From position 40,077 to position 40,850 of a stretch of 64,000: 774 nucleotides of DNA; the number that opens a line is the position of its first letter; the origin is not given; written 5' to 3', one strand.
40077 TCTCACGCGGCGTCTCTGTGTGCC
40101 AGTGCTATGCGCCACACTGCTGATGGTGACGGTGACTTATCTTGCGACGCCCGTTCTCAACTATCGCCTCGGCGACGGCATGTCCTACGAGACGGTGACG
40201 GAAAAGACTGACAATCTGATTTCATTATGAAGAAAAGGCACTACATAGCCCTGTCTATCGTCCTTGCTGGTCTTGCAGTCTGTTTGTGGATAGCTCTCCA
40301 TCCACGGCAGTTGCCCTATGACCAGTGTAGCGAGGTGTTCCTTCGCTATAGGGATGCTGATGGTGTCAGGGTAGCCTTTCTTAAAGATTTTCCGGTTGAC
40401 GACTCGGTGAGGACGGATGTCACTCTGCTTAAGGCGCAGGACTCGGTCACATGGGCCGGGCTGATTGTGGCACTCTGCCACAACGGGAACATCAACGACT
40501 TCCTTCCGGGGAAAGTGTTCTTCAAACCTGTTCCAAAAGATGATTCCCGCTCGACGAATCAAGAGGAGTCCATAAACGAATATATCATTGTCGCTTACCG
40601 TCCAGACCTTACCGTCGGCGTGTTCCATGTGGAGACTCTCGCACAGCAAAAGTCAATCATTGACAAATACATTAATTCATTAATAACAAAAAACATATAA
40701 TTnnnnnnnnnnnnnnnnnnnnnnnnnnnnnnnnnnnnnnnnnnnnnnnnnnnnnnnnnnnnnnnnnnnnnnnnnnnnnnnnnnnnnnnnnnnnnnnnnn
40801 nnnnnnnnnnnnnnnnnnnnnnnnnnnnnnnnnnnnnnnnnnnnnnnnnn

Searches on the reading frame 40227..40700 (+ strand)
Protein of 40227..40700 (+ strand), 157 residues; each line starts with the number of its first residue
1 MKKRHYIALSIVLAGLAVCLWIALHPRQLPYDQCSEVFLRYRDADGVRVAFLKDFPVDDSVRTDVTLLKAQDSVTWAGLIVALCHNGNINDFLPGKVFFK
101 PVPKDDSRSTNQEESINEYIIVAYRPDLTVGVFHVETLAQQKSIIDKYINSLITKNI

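Call 6: search_protein_families(library=pfam, proteins=[window:40227-40700:+], max_evalue=1)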
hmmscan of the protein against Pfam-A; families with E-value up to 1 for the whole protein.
window:40227-40700:+ (157 aa): 0 families

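Call 7: search_protein_families(library=ncbifam, proteins=[window:40227-40700:+], max_evalue=1)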
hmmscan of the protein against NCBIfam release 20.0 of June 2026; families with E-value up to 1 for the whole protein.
window:40227-40700:+ (157 aa): 0 families

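Call 13: find_homologous_proteins(query=window:40227-40700:+, max_evalue=0.001)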
Query window:40227-40700:+ (157 aa): 11 proteins with E <= 0.001 among 32 candidates.
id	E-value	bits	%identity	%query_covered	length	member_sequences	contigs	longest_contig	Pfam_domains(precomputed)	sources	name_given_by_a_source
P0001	2.8e-99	347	99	100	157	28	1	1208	-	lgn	-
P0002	1.3e-58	215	58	99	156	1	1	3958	-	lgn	-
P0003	1.6e-55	205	66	94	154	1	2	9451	-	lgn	-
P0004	1.2e-52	196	57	97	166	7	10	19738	-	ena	-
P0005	5.8e-49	184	56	97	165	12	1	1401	-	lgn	-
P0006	2.7e-31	127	44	97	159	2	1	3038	-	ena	-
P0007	3.4e-29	120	43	92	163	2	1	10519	-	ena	-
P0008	5.0e-29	119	42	92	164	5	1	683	-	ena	-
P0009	2.4e-28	117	41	96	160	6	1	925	-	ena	-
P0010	9.5e-28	115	42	92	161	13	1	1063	-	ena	-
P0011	4.2e-26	110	63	51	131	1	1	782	-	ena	-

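Call 17: find_encoding_contigs(protein=P0004, flank=6000, max_places=6)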
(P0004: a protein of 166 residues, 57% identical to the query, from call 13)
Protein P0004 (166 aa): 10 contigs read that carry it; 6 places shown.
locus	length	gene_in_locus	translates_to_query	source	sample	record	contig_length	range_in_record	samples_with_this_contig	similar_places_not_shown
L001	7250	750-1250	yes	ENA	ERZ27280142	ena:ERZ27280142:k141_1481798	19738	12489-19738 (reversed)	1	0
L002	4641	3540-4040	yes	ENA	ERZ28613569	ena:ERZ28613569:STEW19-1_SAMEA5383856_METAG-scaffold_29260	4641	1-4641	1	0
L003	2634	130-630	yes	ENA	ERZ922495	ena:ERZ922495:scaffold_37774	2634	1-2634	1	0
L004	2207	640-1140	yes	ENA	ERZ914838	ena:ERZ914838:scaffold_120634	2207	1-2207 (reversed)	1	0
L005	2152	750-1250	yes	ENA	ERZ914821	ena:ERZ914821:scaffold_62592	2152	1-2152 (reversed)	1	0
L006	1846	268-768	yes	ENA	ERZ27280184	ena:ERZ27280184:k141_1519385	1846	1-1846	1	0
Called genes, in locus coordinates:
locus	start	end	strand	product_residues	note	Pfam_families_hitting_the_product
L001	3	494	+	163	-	?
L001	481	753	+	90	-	-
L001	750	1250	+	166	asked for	-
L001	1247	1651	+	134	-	-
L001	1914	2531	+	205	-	-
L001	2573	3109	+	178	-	-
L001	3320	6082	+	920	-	PF07719:TPR_2 (faint), PF13424:TPR_12 (faint), PF13428:TPR_14 (faint), PF07676:PD40 (faint), PF00691:OmpA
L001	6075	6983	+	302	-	PF01745:IPT (weak), PF01715:IPPT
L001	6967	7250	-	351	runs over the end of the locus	PF01595:CNNM, PF00571:CBS (faint)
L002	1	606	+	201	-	?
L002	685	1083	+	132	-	PF13366:PDDEXK_3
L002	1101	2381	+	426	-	PF22013:PG_1098_Fer, PF18096:Thump_like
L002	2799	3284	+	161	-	PF04542:Sigma70_r2 (weak), PF13384:HTH_23 (faint), PF08281:Sigma70_r4_2, PF00196:GerE (weak), PF04545:Sigma70_r4 (weak)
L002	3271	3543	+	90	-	-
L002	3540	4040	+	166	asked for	-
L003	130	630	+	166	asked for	-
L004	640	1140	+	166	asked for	-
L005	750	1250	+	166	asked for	-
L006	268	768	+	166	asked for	-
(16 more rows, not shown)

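Call 18: find_encoding_contigs(protein=P0007, flank=6000, max_places=4)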
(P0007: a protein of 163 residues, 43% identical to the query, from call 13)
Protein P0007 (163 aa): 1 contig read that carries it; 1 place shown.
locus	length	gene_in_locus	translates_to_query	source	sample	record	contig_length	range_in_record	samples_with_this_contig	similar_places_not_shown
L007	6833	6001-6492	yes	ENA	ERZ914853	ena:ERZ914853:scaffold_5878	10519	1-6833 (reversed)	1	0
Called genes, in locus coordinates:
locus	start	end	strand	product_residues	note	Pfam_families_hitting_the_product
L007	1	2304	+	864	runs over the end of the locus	PF00317:Ribonuc_red_lgN (weak), PF02867:Ribonuc_red_lgC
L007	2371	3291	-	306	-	PF00781:DAGK_cat, PF19279:YegS_C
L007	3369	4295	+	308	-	PF00383:dCMP_cyt_deam_1, PF14437:MafB19-deam (weak), PF01872:RibD_C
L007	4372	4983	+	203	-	PF01205:Impact_N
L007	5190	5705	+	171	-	PF08281:Sigma70_r4_2, PF00196:GerE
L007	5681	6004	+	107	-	-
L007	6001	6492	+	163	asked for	-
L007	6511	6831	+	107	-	?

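Call 20: search_protein_representatives(alignment_id=A1)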
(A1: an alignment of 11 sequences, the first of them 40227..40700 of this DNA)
Query: 11 sequences, 163 profile positions. Proteins with E-value up to 0.001 (for the whole library): 623; up to 1e-10: 456; up to 1e-30: 57. The best 150 are listed.
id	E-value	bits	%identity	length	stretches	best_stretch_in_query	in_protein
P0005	3.7e-65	235.3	-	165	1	1-162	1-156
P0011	2.1e-49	184.1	-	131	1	1-107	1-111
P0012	4.0e-49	183.1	-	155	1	1-160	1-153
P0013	1.7e-46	174.6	-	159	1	1-159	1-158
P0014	9.8e-46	172.1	-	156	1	1-161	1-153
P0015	1.8e-45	171.3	-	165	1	1-156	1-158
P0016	2.4e-45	170.8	-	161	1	1-159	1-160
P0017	3.5e-45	170.3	-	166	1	1-162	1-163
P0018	1.0e-43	165.6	-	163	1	1-161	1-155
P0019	8.2e-43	162.6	-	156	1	1-162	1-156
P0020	1.3e-38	149.0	-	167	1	1-157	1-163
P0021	3.0e-38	147.8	-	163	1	1-160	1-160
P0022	3.1e-38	147.7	-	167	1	1-159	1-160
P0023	3.4e-38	147.6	-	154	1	1-159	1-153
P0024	8.4e-38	146.3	-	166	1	1-158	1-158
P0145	6.3e-27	111.0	-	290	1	9-159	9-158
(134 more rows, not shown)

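Call 22: predict_structure(alignment_id=A1)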
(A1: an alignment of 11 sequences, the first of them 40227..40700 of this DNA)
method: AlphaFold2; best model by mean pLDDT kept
length: 157 residues; sequences in the alignment: 11
mean_pLDDT: 76.7   pTM: 0.66
mean pLDDT of the five models: 76.7, 74.7, 74.5, 74.4, 74.2
residues with pLDDT >= 90: 19; 70-90: 92; 50-70: 39; < 50: 7
segments of 3 or more residues with pLDDT < 50: 110-112
pLDDT, mean of each block of 10 residues (from residue 1): 69 81 63 81 89 85 90 89 67 65 62 67 87 88 81 59
secondary structure, 60 per line:
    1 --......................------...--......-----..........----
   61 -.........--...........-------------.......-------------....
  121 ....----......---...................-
elements in order: H3-24 H36-41 E47-56 E62-70 H73-83 E97-103 E117-124 E129-134 H138-156

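Call 25: search_protein_families(library=pfam, alignment_id=A2, max_evalue=0.01)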
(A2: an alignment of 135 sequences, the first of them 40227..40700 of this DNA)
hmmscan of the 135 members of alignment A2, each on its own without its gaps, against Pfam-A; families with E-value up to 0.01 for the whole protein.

A. member 1, window:40227-40700:+ (157 aa): 0 families

B. families by the number of members that match (of 135 scanned): 4 families
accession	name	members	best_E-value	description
PF01436.27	NHL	1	0.00091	NHL repeat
PF06935.16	DUF1284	1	0.0061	Protein of unknown function (DUF1284)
PF25011.1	VSR_TRX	1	0.0078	Vacuolar sorting receptor thioredoxin-like domain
PF17162.9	DUF5118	1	0.0082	Domain of unknown function (DUF5118)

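Call 27: search_solved_structures(query=A2, max_evalue=10)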
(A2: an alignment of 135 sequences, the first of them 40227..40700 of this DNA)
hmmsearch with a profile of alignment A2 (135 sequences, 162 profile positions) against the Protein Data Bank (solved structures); distinct sequences matched with E-value up to 10: 0.

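Call 28: fold_search(model_id=the predicted structure, library=pdb)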
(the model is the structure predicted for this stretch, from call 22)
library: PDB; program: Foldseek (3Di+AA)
matches with E <= 10: 816; with E <= 0.001: 0
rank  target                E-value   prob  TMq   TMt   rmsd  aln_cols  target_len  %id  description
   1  2rlo_MODEL_1_A        3.8e-02  0.47  0.27  0.31  14.2       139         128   10  Split PH domain of PI3-kinase enhancer (released 2008-04-29)
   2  1kzg_A                5.8e-02  0.25  0.21  0.11  14.0       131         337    7  DbsCdc42(Y889F) (released 2002-03-20)
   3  6hix_AX               9.0e-02  0.13  0.18  0.17  17.2       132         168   15  Cryo-EM structure of the Trypanosoma brucei mitochondrial ribosome - This entry contains the large mitoribosomal subu (released 2018-09-26)
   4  1lb1_A                1.0e-01  0.18  0.22  0.11  13.9       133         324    8  Crystal Structure of the Dbl and Pleckstrin homology domains of Dbs in complex with RhoA (released 2002-05-29)
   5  1kz7_C                1.1e-01  0.16  0.21  0.11  15.2       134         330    7  Crystal Structure of the DH/PH Fragment of Murine Dbs in Complex with the Placental Isoform of Human Cdc42 (released 2002-03-20)
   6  1kz7_A                1.2e-01  0.25  0.26  0.14  16.7       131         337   10  Crystal Structure of the DH/PH Fragment of Murine Dbs in Complex with the Placental Isoform of Human Cdc42 (released 2002-03-20)
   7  1kzg_C                1.3e-01  0.09  0.17  0.10  13.8       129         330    8  DbsCdc42(Y889F) (released 2002-03-20)
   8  5d3x_A                1.9e-01  0.44  0.30  0.31  12.9       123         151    9  Crystal Structure of the P-Rex1 PH domain with Inositol-(1,3,4,5)-Tetrakisphosphate Bound (released 2016-04-20)
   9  5d3v_A                1.9e-01  0.38  0.30  0.31  14.3       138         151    9  Crystal Structure of the P-Rex1 PH domain with Citrate Bound (released 2016-04-20)
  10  1rj2_J                1.9e-01  0.25  0.25  0.14  11.8       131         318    8  Crystal structure of the DH/PH fragment of Dbs without bound GTPase (released 2004-06-29)
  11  4xoh_B                1.9e-01  0.08  0.20  0.13  17.0       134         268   13  Mechanistic insights into anchorage of the contractile ring from yeast to humans (released 2015-07-15)
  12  4xoh_A                2.3e-01  0.08  0.20  0.13  17.4       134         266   13  Mechanistic insights into anchorage of the contractile ring from yeast to humans (released 2015-07-15)
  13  4mt7                  2.4e-01  0.15  0.25  0.14  13.8       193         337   10  Crystal structure of collybistin I (released 2014-08-13)
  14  2q13                  2.7e-01  0.14  0.21  0.12  13.9       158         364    9  Crystal structure of BAR-PH domain of APPL1 (released 2007-08-14)
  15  3fm8_D                2.9e-01  0.09  0.19  0.10  13.6       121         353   10  Crystal structure of full length centaurin alpha-1 bound with the FHA domain of KIF13B (CAPRI target) (released 2009-08-25)
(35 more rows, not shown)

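Call 30: find_related_loci(query=A1, collection=genome_contigs, flank=4000)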
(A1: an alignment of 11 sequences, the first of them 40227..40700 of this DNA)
Query A1 (157 aa) in genome_contigs; peptide patterns used: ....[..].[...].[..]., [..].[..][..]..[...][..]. (x = any residue, [..] = any of these).
78 stretches matched a pattern; 5 encode a relative of the query (tblastn E <= 1e-3); 5 distinct loci.
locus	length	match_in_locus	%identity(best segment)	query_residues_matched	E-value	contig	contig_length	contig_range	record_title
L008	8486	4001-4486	43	1-156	1e-38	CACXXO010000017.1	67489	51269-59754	MAG: uncultured Bacteroidetes bacterium isolate RUG11699 genome assembly, contig: RUG11699_asm_17, whole genome shotgun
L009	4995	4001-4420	44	1-150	3e-38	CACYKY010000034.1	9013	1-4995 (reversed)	MAG: uncultured Bacteroidetes bacterium isolate RUG12038 genome assembly, contig: RUG12038_asm_34, whole genome shotgun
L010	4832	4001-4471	41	1-150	8e-35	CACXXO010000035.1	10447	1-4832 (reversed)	MAG: uncultured Bacteroidetes bacterium isolate RUG11699 genome assembly, contig: RUG11699_asm_35, whole genome shotgun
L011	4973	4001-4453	36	1-144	1e-28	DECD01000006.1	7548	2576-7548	MAG TPA_asm: Bacteroidales bacterium UBA2939 UBA2939_contig_2394, whole genome shotgun sequence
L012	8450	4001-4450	36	7-156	2e-20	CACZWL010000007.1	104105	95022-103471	MAG: uncultured Bacteroidetes bacterium isolate RUG13023 genome assembly, contig: RUG13023_asm_7, whole genome shotgun s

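Call 31: find_homologous_proteins(query=A2, max_evalue=0.00001)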
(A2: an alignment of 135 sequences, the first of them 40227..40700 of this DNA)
Query A2 (135 sequences) (157 aa, profile of the alignment): 201 proteins with E <= 0.00001 among 8000 candidates; the best 120 are listed.
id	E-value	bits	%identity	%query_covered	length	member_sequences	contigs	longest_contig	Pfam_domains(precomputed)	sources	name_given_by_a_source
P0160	2.9e-56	208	34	67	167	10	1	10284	-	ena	-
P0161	5.4e-56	207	43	50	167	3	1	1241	-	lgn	-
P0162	2.0e-55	205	41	50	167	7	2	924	-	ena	-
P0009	3.2e-55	204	41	96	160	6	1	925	-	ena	-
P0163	1.7e-54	202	36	92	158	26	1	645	-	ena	-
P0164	2.0e-54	202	36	92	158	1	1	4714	-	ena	-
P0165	2.5e-54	202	33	50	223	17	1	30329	-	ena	-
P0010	3.8e-54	201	42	92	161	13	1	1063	-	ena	-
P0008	7.8e-54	200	42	92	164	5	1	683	-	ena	-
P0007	8.0e-54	200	43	92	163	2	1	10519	-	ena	-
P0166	1.1e-52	196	51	50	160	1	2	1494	-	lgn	-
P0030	5.6e-52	194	35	92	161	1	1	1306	-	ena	-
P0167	6.5e-52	194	56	50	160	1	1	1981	-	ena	-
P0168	8.5e-52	193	54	50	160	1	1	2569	-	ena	-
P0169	1.1e-51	193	56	50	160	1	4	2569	-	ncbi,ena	-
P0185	5.1e-48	181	41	48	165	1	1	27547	-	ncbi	ncbi:MAG: hypothetical protein ACSW8I_06240 [bacterium]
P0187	9.4e-48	180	30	91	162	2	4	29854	-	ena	-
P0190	1.2e-47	180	49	50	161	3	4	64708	-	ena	-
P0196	2.7e-46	175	35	49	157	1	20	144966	-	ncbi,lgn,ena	-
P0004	1.7e-44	170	57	97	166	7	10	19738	-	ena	-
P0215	1.6e-43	166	34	50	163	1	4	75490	-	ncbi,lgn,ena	-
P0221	2.1e-43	166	34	50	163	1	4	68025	-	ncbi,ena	-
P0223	2.2e-43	166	30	100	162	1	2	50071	-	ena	-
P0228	2.7e-43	166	26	96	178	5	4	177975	-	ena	-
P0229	3.0e-43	166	30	100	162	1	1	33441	-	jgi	-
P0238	1.1e-42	164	34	50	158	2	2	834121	-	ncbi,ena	-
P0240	1.1e-42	164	34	50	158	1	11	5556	-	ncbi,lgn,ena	-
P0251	3.6e-42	162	33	48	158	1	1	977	-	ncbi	-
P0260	1.3e-41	160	31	92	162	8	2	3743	-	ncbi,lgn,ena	-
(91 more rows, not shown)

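Call 32: find_encoding_contigs(protein=P0238, flank=4000, max_places=2)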
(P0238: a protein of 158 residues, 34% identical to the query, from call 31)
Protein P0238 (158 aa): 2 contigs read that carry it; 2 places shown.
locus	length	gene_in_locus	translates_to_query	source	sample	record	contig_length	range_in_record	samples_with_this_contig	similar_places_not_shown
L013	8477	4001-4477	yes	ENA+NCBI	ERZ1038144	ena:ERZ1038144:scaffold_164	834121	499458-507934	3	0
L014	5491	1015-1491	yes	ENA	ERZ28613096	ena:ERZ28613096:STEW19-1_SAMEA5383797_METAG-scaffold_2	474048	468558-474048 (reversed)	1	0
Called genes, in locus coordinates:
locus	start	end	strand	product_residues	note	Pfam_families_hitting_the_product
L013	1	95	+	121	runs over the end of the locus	PF02472:ExbD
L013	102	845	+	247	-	-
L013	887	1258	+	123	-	PF01479:S4 (weak), PF28601:HSP15_C (weak)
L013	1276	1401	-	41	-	-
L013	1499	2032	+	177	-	PF04542:Sigma70_r2, PF08281:Sigma70_r4_2, PF04545:Sigma70_r4 (weak), PF22233:PhyR_sigma-like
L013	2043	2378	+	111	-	-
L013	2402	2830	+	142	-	PF13801:Metal_resist (weak), PF07813:LTXXQ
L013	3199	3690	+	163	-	-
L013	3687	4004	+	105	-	-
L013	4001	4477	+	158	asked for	-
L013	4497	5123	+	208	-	-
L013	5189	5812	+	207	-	-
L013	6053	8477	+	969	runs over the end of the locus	PF00133:tRNA-synt_1, PF09334:tRNA-synt_1g, PF13603:tRNA-synt_1_2, PF08264:Anticodon_1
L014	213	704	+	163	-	-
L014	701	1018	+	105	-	-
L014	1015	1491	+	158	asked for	-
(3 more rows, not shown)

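Call 33: find_encoding_contigs(protein=P0228, flank=4000, max_places=2)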
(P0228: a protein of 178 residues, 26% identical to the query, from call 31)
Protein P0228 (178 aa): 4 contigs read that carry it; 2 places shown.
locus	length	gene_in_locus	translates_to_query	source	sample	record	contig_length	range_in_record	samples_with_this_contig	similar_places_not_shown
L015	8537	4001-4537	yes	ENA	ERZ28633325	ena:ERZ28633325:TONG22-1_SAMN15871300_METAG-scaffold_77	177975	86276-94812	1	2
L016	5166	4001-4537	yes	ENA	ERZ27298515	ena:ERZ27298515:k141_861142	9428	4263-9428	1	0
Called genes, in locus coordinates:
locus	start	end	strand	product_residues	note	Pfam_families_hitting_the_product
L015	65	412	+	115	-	PF13560:HTH_31, PF12844:HTH_19, PF01381:HTH_3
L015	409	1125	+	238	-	PF06114:Peptidase_M78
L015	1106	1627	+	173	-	-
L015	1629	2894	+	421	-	PF13632:Glyco_trans_2_3 (faint)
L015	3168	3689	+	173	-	PF00196:GerE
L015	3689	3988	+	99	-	-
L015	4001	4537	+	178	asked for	-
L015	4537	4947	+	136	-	-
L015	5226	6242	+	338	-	-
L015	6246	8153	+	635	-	PF01640:Peptidase_C10, PF18962:Por_Secre_tail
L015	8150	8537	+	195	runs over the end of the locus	-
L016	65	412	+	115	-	PF13560:HTH_31, PF12844:HTH_19, PF01381:HTH_3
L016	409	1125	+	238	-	PF06114:Peptidase_M78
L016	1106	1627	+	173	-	-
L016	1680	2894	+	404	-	PF13632:Glyco_trans_2_3 (faint)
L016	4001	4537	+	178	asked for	-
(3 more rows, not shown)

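Call 34: find_encoding_contigs(protein=P0196, flank=4000, max_places=2)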
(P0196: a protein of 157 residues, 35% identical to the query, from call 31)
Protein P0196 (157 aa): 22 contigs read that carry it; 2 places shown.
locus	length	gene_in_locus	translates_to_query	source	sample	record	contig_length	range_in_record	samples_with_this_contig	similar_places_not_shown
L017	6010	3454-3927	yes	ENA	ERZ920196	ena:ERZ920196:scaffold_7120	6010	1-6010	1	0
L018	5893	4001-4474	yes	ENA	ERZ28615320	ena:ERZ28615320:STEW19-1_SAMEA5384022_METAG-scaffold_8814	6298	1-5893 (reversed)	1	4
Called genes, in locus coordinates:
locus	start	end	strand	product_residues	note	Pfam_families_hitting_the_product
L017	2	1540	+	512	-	?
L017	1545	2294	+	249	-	PF01183:Glyco_hydro_25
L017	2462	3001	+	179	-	PF08281:Sigma70_r4_2 (weak), PF04545:Sigma70_r4 (faint)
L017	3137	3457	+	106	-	-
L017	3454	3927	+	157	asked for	-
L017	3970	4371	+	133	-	-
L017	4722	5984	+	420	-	PF13187:Fer4_9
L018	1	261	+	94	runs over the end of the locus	PF00216:Bac_DNA_binding, PF18291:HU-HIG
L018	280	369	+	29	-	-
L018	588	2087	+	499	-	PF10150:RNase_E_G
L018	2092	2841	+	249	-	PF01183:Glyco_hydro_25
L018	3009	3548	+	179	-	PF08281:Sigma70_r4_2 (weak), PF04545:Sigma70_r4 (faint)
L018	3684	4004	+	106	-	-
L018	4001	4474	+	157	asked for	-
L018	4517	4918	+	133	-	-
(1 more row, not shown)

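Call 35: find_encoding_contigs(protein=P0215, flank=4000, max_places=2)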
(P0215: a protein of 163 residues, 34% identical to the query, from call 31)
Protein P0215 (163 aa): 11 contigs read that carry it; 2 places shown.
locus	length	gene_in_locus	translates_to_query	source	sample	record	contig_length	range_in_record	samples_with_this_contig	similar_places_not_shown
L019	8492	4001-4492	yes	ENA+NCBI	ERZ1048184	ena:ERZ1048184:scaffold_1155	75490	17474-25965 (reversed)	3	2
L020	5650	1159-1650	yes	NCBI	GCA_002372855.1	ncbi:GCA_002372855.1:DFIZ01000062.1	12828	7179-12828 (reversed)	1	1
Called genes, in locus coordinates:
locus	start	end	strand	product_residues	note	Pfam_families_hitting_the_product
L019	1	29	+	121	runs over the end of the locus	PF02472:ExbD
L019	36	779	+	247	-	-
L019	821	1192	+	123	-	PF01479:S4 (weak), PF28601:HSP15_C (weak)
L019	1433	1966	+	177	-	PF04542:Sigma70_r2, PF08281:Sigma70_r4_2, PF04545:Sigma70_r4 (weak), PF22233:PhyR_sigma-like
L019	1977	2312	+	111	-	-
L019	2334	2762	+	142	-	PF13801:Metal_resist (weak), PF07813:LTXXQ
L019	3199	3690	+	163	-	PF07638:Sigma70_ECF (weak), PF08281:Sigma70_r4_2 (weak)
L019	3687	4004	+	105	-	-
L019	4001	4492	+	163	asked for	-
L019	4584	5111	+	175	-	-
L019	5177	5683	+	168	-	-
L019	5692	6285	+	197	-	-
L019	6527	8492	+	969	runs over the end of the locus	PF00133:tRNA-synt_1, PF09334:tRNA-synt_1g, PF13603:tRNA-synt_1_2, PF08264:Anticodon_1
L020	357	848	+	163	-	-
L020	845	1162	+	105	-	-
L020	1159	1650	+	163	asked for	-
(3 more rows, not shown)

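Call 37: predict_structure(alignment_id=A2)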
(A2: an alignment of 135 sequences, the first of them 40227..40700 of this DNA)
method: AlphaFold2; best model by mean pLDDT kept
length: 157 residues; sequences in the alignment: 135
mean_pLDDT: 88.3   pTM: 0.77
mean pLDDT of the five models: 88.3, 88.0, 87.1, 85.1, 85.0
residues with pLDDT >= 90: 101; 70-90: 44; 50-70: 12; < 50: 0
segments of 3 or more residues with pLDDT < 50: none
pLDDT, mean of each block of 10 residues (from residue 1): 87 97 86 94 97 95 97 95 82 78 68 74 94 94 91 81
secondary structure, 60 per line:
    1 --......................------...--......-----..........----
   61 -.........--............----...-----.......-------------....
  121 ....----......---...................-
elements in order: H3-24 H36-41 E47-56 E62-70 H73-84 E97-103 E117-124 E129-134 H138-156

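Call 40: find_encoding_contigs(protein=P0190, flank=4000, max_places=2)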
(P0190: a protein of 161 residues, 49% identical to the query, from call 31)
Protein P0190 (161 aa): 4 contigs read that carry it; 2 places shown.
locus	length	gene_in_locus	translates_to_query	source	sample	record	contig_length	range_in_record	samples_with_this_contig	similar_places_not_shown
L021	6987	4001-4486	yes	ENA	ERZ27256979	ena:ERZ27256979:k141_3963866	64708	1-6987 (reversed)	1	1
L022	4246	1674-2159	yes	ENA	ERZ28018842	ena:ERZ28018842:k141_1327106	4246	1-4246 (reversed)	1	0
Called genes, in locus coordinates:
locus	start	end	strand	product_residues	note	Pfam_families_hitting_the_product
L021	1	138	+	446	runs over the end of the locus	PF02254:TrkA_N, PF13241:NAD_binding_7 (faint), PF02080:TrkA_C, PF02254:TrkA_N, PF02080:TrkA_C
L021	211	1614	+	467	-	PF02386:TrkH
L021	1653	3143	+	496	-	PF02386:TrkH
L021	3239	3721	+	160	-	PF04542:Sigma70_r2 (faint), PF08281:Sigma70_r4_2, PF04545:Sigma70_r4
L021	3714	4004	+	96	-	-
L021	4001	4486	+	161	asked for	-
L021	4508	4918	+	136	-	-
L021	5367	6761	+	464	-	-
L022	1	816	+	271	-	?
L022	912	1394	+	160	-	PF04542:Sigma70_r2 (faint), PF08281:Sigma70_r4_2, PF04545:Sigma70_r4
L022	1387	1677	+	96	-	-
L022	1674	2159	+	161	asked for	-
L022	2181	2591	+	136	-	-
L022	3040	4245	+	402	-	?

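Call 41: find_encoding_contigs(protein=P0223, flank=4000, max_places=2)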
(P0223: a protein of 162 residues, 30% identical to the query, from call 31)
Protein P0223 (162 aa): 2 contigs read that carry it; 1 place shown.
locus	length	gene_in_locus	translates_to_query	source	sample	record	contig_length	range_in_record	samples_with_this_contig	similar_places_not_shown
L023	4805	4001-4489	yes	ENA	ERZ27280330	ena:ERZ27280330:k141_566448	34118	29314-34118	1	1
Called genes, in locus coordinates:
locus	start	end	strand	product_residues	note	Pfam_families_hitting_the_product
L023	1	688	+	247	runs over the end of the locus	-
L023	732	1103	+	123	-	PF01479:S4 (weak), PF28601:HSP15_C (weak)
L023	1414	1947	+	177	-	PF04542:Sigma70_r2, PF08281:Sigma70_r4_2, PF04545:Sigma70_r4 (weak), PF22233:PhyR_sigma-like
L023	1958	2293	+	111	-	-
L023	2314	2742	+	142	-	PF07813:LTXXQ (weak)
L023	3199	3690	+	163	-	-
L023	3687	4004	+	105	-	-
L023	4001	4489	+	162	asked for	-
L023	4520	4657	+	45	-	-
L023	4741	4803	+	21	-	?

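Call 42: find_encoding_contigs(protein=P0165, flank=4000, max_places=2)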
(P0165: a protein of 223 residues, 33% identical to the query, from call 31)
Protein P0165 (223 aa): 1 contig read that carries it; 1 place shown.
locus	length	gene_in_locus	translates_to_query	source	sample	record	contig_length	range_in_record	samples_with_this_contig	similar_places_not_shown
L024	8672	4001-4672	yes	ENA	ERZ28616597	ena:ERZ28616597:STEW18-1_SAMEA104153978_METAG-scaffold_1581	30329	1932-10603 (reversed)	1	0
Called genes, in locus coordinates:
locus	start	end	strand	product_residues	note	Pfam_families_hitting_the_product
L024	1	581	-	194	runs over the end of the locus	PF11667:DUF3267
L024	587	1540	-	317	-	PF02445:NadA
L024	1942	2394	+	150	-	PF02502:LacAB_rpiB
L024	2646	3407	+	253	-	PF01791:DeoC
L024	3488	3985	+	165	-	PF04542:Sigma70_r2 (weak), PF08281:Sigma70_r4_2, PF04545:Sigma70_r4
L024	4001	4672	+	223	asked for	-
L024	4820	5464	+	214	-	-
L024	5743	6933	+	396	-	PF00155:Aminotran_1_2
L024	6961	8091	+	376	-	-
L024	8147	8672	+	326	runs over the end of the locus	PF04542:Sigma70_r2 (weak), PF08281:Sigma70_r4_2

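Call 43: find_encoding_contigs(protein=P0185, flank=4000, max_places=2)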
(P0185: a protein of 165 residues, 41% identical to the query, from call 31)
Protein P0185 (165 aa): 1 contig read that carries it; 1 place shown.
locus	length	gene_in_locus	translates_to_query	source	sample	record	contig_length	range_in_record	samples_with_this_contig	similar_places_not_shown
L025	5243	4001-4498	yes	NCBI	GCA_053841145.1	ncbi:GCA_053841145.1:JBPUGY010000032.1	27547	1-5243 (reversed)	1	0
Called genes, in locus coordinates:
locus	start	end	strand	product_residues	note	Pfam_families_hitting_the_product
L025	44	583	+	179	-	PF05198:IF3_N, PF00707:IF3_C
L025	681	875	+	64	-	PF01632:Ribosomal_L35p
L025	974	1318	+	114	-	PF00453:Ribosomal_L20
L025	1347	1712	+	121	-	PF01245:Ribosomal_L19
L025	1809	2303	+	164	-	PF01451:LMWPc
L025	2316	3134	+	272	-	-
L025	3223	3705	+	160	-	PF04542:Sigma70_r2 (weak), PF08281:Sigma70_r4_2, PF04545:Sigma70_r4 (weak)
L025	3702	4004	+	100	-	-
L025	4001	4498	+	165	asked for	-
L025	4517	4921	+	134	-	-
